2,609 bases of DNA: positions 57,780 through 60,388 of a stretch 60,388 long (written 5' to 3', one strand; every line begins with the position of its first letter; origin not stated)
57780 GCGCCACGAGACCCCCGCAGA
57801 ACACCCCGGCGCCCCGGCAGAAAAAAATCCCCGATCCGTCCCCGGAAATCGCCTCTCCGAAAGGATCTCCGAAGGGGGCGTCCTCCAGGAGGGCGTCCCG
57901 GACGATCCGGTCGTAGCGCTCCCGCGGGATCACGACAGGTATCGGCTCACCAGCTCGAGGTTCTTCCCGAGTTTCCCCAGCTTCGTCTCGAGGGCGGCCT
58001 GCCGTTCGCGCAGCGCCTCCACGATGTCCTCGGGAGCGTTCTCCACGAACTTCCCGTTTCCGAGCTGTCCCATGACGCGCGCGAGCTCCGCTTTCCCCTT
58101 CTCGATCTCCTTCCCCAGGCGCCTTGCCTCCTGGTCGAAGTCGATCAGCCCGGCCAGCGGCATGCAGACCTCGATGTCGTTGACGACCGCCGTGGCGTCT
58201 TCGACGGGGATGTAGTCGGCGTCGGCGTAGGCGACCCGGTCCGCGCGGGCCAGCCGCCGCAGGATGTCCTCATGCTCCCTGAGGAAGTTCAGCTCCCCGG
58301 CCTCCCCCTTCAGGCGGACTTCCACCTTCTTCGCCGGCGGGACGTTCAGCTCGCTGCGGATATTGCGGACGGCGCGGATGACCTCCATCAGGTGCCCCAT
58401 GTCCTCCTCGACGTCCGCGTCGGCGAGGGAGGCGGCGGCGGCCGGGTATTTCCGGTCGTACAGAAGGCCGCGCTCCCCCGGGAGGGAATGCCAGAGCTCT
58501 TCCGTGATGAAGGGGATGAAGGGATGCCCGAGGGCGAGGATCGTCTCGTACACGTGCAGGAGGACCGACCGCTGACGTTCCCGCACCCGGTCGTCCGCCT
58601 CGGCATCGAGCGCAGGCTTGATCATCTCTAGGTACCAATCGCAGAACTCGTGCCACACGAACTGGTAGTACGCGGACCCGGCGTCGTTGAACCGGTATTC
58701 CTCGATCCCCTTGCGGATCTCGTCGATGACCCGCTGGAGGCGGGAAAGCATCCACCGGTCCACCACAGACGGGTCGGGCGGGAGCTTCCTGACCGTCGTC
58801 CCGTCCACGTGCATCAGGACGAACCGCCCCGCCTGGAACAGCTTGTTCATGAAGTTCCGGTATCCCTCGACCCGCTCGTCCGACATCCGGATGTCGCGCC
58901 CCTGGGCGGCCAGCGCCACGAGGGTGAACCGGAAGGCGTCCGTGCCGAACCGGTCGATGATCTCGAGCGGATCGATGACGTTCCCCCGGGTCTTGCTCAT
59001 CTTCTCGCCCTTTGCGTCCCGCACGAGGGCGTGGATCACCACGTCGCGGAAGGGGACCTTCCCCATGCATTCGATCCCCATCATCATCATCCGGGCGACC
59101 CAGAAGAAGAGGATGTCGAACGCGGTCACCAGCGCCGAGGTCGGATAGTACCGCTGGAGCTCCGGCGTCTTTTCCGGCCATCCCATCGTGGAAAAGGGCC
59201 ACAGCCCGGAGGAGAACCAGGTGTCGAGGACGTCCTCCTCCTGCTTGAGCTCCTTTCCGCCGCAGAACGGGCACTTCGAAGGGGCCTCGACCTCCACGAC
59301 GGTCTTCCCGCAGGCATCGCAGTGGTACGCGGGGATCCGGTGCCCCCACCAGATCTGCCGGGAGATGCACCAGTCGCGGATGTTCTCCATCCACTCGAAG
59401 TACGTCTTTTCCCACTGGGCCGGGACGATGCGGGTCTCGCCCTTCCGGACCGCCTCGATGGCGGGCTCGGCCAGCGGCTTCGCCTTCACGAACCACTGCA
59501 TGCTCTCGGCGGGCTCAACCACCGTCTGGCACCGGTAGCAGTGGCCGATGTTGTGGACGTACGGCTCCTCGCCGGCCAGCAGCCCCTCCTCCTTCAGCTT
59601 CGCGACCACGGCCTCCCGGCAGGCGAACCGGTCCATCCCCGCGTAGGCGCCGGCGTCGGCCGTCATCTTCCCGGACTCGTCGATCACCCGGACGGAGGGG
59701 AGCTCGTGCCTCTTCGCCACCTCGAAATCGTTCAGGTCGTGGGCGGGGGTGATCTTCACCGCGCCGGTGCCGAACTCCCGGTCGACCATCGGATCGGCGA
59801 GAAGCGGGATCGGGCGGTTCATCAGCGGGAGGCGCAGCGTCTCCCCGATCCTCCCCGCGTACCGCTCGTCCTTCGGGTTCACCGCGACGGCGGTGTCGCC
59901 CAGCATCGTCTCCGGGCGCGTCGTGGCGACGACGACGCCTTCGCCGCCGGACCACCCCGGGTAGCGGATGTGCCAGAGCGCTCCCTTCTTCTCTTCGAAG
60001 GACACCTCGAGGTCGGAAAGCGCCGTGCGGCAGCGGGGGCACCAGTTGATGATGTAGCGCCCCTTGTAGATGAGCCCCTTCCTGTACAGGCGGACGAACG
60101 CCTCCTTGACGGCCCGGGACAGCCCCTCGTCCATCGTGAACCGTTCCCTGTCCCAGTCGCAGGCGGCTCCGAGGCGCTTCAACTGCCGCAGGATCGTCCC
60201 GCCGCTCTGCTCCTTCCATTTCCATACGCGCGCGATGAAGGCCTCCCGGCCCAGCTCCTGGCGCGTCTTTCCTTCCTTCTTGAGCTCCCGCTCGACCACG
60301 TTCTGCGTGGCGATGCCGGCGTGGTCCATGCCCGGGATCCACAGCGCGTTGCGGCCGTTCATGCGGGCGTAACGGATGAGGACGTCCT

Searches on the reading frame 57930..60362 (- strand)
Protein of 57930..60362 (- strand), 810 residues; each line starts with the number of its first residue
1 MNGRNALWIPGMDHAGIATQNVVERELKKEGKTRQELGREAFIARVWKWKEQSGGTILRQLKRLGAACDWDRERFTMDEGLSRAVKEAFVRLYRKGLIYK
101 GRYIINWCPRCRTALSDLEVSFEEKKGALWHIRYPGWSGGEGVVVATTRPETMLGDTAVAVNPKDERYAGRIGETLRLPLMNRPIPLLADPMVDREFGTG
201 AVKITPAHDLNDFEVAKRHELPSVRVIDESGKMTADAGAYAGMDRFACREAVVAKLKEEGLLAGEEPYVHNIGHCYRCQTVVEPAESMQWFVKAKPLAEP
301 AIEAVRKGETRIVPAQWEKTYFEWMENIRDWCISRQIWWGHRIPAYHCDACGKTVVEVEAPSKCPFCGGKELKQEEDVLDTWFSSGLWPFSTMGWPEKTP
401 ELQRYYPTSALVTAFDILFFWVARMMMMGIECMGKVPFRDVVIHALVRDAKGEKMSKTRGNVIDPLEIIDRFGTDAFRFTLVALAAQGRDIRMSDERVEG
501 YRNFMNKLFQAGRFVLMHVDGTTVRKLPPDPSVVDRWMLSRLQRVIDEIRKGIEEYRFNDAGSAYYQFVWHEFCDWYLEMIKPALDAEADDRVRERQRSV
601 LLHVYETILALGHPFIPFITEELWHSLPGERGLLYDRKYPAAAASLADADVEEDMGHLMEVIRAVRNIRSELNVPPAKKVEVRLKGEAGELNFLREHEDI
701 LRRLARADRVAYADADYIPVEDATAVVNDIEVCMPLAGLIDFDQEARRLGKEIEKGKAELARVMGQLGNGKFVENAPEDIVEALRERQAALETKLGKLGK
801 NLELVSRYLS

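Call 64: search_protein_families(library=pfam, max_evalue=0.00001, proteins=[window:57930-60362:-])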
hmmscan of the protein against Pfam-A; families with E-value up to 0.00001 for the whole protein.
window:57930-60362:- (810 aa): 5 families
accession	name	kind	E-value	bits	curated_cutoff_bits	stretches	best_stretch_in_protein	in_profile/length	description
PF00133.28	tRNA-synt_1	-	1.1e-120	403.7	22.7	1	1-494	58-414/414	tRNA synthetases class I (I, L, M and V)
PF08264.19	Anticodon_1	-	6.4e-43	146.6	25.1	1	535-683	1-147/148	Anticodon-binding domain of tRNA ligase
PF09334.17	tRNA-synt_1g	-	7.6e-16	58.3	20.1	1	440-498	314-371/391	tRNA synthetases class I (M)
PF10458.14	Val_tRNA-synt_C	-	5.8e-12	46.1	25.9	1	741-802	1-62/66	Valyl tRNA synthetase tRNA binding arm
PF13603.12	tRNA-synt_1_2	-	2.2e-09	37.5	25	1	173-233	86-146/185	Leucyl-tRNA synthetase, editing domain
